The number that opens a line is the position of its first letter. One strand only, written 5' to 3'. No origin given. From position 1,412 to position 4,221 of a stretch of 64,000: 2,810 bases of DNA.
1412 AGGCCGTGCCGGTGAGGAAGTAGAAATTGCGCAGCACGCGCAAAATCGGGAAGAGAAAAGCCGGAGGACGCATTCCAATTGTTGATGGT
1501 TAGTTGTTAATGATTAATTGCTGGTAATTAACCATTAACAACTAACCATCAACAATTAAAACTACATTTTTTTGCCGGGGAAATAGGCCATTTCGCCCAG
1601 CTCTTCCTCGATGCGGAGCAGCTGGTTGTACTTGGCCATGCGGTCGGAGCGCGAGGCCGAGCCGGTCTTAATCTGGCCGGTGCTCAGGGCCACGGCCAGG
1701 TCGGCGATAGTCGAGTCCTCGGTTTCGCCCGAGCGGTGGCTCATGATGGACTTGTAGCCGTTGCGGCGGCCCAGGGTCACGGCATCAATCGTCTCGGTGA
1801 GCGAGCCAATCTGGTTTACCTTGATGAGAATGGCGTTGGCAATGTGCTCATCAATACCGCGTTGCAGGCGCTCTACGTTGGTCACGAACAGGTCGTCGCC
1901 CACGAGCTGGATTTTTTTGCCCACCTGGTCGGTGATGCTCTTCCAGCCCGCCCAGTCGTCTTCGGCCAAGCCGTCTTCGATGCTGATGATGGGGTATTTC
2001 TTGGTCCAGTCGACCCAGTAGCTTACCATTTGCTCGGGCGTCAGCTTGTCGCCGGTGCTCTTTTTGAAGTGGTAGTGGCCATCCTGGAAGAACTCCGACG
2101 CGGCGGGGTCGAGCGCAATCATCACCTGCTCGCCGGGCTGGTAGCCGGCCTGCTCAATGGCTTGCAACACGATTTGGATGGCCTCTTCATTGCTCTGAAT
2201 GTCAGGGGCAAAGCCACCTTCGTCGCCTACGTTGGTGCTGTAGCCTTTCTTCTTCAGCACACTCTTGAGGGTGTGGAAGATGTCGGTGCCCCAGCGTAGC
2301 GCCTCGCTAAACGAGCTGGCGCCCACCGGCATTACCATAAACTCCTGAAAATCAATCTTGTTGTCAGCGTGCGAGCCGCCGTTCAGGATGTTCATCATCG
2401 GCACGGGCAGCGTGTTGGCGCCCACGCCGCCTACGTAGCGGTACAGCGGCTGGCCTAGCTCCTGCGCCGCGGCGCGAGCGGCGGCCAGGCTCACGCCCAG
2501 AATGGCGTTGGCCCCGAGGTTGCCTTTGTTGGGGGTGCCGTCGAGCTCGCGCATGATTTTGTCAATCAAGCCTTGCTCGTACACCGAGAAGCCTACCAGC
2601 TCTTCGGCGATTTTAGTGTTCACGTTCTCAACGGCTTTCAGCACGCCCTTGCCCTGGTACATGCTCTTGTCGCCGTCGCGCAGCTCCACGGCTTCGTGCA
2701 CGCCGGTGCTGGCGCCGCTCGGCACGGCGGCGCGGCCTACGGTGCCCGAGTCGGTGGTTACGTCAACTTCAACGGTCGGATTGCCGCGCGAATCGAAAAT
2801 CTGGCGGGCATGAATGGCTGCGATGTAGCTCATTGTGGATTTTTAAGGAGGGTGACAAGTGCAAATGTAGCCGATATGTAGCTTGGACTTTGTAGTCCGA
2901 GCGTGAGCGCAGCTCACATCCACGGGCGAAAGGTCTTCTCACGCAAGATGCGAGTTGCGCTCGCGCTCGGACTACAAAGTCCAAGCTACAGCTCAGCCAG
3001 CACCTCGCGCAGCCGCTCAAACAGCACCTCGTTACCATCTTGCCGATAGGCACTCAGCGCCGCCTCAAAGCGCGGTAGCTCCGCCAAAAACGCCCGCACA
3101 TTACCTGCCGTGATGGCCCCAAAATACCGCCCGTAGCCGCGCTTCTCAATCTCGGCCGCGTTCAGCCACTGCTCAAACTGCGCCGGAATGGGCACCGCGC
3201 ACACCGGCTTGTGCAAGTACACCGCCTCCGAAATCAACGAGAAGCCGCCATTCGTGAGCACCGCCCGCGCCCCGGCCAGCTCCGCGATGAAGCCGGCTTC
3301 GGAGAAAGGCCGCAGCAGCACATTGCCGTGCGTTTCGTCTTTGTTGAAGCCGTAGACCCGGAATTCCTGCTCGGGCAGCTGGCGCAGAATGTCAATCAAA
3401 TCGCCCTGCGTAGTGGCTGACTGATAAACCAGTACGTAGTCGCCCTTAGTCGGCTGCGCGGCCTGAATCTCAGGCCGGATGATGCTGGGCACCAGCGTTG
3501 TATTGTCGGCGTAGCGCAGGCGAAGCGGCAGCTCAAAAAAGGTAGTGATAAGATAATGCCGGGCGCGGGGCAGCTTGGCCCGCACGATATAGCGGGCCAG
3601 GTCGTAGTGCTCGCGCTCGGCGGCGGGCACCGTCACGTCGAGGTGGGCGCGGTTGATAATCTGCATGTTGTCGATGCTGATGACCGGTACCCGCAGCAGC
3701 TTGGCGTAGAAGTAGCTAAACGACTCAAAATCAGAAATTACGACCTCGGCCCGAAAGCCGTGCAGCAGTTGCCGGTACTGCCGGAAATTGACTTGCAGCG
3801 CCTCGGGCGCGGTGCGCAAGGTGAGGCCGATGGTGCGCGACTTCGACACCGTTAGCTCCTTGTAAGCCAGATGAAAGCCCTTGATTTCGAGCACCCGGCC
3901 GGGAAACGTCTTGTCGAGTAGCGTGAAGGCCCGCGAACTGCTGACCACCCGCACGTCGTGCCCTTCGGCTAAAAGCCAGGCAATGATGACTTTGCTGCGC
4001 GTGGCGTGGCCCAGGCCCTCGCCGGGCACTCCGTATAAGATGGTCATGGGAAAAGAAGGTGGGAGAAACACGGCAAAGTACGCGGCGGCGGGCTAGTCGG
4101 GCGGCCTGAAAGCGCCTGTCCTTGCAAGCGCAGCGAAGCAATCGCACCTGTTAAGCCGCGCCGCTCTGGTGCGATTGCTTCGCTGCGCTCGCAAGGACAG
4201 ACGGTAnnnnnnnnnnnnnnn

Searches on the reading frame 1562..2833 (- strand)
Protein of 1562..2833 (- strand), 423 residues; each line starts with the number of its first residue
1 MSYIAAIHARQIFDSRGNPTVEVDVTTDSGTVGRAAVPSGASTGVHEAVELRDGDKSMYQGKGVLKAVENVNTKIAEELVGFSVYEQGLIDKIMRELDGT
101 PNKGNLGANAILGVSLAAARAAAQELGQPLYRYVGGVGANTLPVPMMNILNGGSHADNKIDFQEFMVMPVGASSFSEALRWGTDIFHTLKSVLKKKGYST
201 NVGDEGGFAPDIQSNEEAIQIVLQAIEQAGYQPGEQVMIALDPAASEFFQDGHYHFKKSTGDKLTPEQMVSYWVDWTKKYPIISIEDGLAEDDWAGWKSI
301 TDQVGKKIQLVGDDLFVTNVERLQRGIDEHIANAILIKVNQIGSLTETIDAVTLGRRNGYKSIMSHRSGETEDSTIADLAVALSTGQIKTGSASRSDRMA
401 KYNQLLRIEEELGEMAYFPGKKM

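Call 79: search_protein_families(library=pfam, proteins=[window:1562-2833:-], max_evalue=0.00001)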
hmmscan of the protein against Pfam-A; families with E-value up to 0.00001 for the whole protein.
window:1562-2833:- (423 aa): 3 families
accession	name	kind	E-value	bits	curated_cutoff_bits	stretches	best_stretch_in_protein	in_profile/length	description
PF00113.28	Enolase_C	-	2.7e-133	444.3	21.5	1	141-422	3-291/296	Enolase, C-terminal TIM barrel domain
PF03952.21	Enolase_N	-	9.7e-62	207.4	35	1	4-134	1-131/131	Enolase, N-terminal domain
PF07476.17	MAAL_C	-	1.2e-06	28.3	27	1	300-387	132-218/249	Methylaspartate ammonia-lyase C-terminus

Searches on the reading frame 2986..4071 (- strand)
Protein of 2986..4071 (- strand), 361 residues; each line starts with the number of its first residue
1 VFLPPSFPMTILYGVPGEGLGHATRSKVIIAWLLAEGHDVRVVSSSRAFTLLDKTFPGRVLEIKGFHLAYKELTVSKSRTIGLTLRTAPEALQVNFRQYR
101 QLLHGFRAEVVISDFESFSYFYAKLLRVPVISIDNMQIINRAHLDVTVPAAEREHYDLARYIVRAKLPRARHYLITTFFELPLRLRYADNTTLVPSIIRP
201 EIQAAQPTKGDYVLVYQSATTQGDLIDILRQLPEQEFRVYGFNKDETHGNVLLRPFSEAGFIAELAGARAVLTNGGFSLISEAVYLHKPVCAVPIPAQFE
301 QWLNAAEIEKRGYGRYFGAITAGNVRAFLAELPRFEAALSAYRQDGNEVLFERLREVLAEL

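Call 79: search_protein_families(library=pfam, proteins=[window:2986-4071:-], max_evalue=0.00001)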
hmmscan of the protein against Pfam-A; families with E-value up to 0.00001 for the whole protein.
window:2986-4071:- (361 aa): 1 family
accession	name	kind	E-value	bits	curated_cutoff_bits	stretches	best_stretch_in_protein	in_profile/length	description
PF13528.12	Glyco_trans_1_3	-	5e-105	351.7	25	1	9-333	1-322/322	Glycosyl transferase family 1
